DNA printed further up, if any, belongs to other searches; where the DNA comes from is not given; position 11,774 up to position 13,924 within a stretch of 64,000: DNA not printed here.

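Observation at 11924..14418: Aldo/keto reductase fused to a eukaryote-PNKP-like polynucleotide kinase and a catalytically degenerate HAD phosphatase, followed by a dNK-like kinase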

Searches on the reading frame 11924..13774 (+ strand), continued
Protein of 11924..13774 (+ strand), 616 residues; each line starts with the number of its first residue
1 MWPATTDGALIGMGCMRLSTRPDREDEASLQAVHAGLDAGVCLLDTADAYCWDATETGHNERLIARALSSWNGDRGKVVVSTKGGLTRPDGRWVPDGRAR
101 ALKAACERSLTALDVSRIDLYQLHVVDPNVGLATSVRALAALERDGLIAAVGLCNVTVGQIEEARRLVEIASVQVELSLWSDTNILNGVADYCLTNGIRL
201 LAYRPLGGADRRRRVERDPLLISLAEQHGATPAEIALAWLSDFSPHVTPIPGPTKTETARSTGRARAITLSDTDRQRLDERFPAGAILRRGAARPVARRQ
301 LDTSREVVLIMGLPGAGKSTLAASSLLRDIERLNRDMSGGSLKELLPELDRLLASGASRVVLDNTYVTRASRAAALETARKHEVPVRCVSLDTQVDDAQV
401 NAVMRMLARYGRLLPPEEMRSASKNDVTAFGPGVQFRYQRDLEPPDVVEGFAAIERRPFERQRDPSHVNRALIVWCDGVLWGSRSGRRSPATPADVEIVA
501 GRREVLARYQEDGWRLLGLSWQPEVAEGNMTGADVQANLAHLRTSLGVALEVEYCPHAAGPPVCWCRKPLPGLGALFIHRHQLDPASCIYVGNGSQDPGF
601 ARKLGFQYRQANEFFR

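Call 12: find_encoding_contigs(protein=P0027, flank=6000, max_places=2)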
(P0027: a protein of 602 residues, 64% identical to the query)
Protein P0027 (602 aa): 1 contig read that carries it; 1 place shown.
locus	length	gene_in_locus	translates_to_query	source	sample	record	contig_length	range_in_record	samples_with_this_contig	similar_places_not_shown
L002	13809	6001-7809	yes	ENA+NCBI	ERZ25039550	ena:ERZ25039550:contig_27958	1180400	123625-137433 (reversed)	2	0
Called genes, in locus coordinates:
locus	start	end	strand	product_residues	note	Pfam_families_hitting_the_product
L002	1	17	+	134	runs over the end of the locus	PF00903:Glyoxalase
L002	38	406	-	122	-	-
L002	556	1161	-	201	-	-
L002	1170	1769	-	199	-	PF03929:PepSY_TM (faint)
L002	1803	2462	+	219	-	PF12704:MacB_PCD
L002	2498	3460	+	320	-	PF02687:FtsX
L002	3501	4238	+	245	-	PF02687:FtsX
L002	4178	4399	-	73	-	-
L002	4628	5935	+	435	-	PF06439:3keto-disac_hyd, PF21708:Glyco_hydro_59_C (faint), PF20407:DUF1583_N (faint), PF06439:3keto-disac_hyd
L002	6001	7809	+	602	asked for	PF00248:Aldo_ket_red, PF13671:AAA_33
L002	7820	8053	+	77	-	-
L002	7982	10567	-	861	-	-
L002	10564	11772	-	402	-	PF00578:AhpC-TSA, PF08534:Redoxin, PF13905:Thioredoxin_8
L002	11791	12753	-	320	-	PF04199:Cyclase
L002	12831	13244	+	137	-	-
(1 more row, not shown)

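Call 13: find_encoding_contigs(protein=P0018, flank=6000, max_places=2)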
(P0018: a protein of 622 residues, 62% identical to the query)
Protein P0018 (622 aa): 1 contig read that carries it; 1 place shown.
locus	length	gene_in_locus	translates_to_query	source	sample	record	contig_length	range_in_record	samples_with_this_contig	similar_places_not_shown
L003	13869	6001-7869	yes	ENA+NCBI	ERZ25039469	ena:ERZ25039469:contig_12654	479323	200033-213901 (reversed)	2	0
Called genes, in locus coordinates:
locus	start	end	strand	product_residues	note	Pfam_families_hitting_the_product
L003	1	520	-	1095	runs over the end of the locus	PF07719:TPR_2 (faint), PF14938:SNAP (faint), PF00515:TPR_1 (faint), PF13176:TPR_7 (faint), PF13424:TPR_12, PF13374:TPR_10 (weak), PF13424:TPR_12, PF12770:CHAT, +2 more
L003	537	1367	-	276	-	-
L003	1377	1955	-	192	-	PF08281:Sigma70_r4_2 (faint)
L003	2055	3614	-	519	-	PF13442:Cytochrome_CBB3 (faint), PF06537:DHOR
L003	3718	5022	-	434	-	PF00501:AMP-binding, PF14535:AMP-binding_C_2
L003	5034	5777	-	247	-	PF00378:ECH_1, PF16113:ECH_2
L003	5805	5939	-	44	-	-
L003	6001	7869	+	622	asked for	PF00248:Aldo_ket_red, PF13671:AAA_33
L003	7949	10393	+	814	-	PF12704:MacB_PCD, PF02687:FtsX, PF12704:MacB_PCD, PF02687:FtsX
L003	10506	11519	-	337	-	PF06452:CBM9_1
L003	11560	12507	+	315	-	PF07920:DUF1684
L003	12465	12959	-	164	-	PF00487:FA_desaturase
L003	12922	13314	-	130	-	-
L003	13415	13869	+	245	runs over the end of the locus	PF13489:Methyltransf_23, PF08241:Methyltransf_11, PF08242:Methyltransf_12, PF13649:Methyltransf_25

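Call 52: predict_structure(alignment_id=A3)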
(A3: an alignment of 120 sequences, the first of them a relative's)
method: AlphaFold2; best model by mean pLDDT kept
length: 616 residues; sequences in the alignment: 120
mean_pLDDT: 90.6   pTM: 0.85
mean pLDDT of the five models: 90.6, 90.1, 88.1, 88.0, 85.7
residues with pLDDT >= 90: 437; 70-90: 151; 50-70: 19; < 50: 9
segments of 3 or more residues with pLDDT < 50: 1-7
pLDDT, mean of each block of 10 residues (from residue 1): 51 90 89 96 93 87 96 93 91 91 96 97 93 97 98 95 97 94 91 94 88 90 97 95 93 91 92 95 88 56 80 91 73 81 88 89 91 90 92 92 93 91 86 89 88 90 90 96 91 94 95 97 91 95 95 89 85 96 97 94 96 94
secondary structure, 60 per line:
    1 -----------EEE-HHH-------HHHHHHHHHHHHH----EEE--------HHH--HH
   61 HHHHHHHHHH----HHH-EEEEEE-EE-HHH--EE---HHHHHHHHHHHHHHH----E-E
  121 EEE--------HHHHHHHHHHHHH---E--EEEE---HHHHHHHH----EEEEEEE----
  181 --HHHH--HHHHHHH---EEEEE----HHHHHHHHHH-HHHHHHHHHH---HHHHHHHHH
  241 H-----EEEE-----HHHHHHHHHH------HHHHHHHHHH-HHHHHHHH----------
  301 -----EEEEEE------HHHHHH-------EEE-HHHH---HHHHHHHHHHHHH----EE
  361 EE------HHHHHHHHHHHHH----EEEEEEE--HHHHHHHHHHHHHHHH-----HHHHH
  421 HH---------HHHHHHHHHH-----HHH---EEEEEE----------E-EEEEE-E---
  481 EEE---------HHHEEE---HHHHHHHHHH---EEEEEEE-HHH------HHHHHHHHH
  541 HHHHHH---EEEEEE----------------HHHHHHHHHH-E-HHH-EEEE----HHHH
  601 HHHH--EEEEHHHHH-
elements in order: E12-14 H26-38 E43-45 H59-70 E79-84 H99-113 E120-123 H132-144 E151-154 H158-165 E170-176 H183-186 H189-195 E199-203 H208-217 H219-228 H232-241 E247-250 H256-265 H272-281 H283-290 E306-311 H318-323 E331-333 H335-338 H342-354 E359-362 H369-381 E386-392 H395-410 H416-422 H432-441 E453-458 E471-475 E481-483 E496-498 H502-511 E515-521 H532-546 E550-555 H572-581 E589-592 H597-604 E607-610 H611-615
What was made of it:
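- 11924..13774 (+): Single 616-aa ORF encoding AKR, PNKP-type kinase and degenerate HAD, stop codon included. AF2 pLDDT 90.6 and pTM 0.85 (call 52).
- A confident single-chain model (pTM 0.85) suggests a fixed inter-domain arrangement (call 52). The confident rigid multi-domain model is compatible with allosteric coupling (call 52).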

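Call 57: fold_search(model_id=the predicted structure, library=pdb)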
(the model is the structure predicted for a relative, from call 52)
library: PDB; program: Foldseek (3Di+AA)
matches with E <= 10: 1650; with E <= 0.001: 560
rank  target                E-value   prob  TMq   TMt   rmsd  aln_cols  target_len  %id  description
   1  3v0s                  2.3e-21  1.00  0.40  0.84   2.5       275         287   30  Crystal Structure of Perakine Reductase, Founder Member of a Novel AKR Subfamily with Unique Conformational Changes duri (released 2012-02-22)
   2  3v0u                  3.5e-21  1.00  0.39  0.81   2.8       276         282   29  Crystal Structure of Perakine Reductase, Founder Member of a Novel AKR Subfamily with Unique Conformational Changes duri (released 2012-02-22)
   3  3uyi                  8.5e-21  1.00  0.38  0.73   3.5       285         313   29  Crystal Structure of Perakine Reductase, Founder Member of a Novel AKR Subfamily with Unique Conformational Changes duri (released 2012-02-22)
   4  8hnq                  2.0e-20  1.00  0.39  0.83   2.3       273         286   35  The structure of a alcohol dehydrogenase AKR13B2 with NADP (released 2023-12-20)
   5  8jwm_B                2.5e-19  1.00  0.39  0.69   3.9       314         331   30  Crystal structure of AKRtyl-NADP-tylosin complex (released 2024-04-10)
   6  8jwk_D                3.9e-19  1.00  0.39  0.73   3.8       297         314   31  The second purified state crystal structure of AKRtyl (released 2024-04-10)
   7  8jwn_A                6.4e-19  1.00  0.39  0.69   4.0       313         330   29  Crystal structure of AKRtyl-NADPH complex (released 2024-04-10)
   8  8jwn_D                8.0e-19  1.00  0.39  0.70   3.8       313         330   29  Crystal structure of AKRtyl-NADPH complex (released 2024-04-10)
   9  4pmj                  8.4e-19  1.00  0.38  0.81   2.5       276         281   30  Crystal structure of a putative oxidoreductase from Sinorhizobium meliloti 1021 in complex with NADP (released 2014-06-11)
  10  8xr2_J                9.4e-19  1.00  0.39  0.72   3.9       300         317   31  Crystal structure of AKRtyl-apo1 (released 2024-04-10)
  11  8jwo_L                1.1e-18  1.00  0.39  0.74   3.6       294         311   30  Crystal structure of AKRtyl-tylosin complex (released 2024-04-10)
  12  8te8_B                1.4e-18  1.00  0.39  0.82   3.1       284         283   28  Crystal Structure of Pyridoxal Reductase (PDXI) (released 2024-12-18)
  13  8jwn_E                1.4e-18  1.00  0.39  0.70   3.9       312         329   30  Crystal structure of AKRtyl-NADPH complex (released 2024-04-10)
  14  8jwo_D                1.4e-18  1.00  0.39  0.73   3.8       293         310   31  Crystal structure of AKRtyl-tylosin complex (released 2024-04-10)
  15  8tf1                  1.8e-18  1.00  0.39  0.81   3.1       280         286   28  Crystal Structure of Pyridoxal Reductase (PDXI)in complex with NADPH and Pyridoxal (released 2024-12-18)
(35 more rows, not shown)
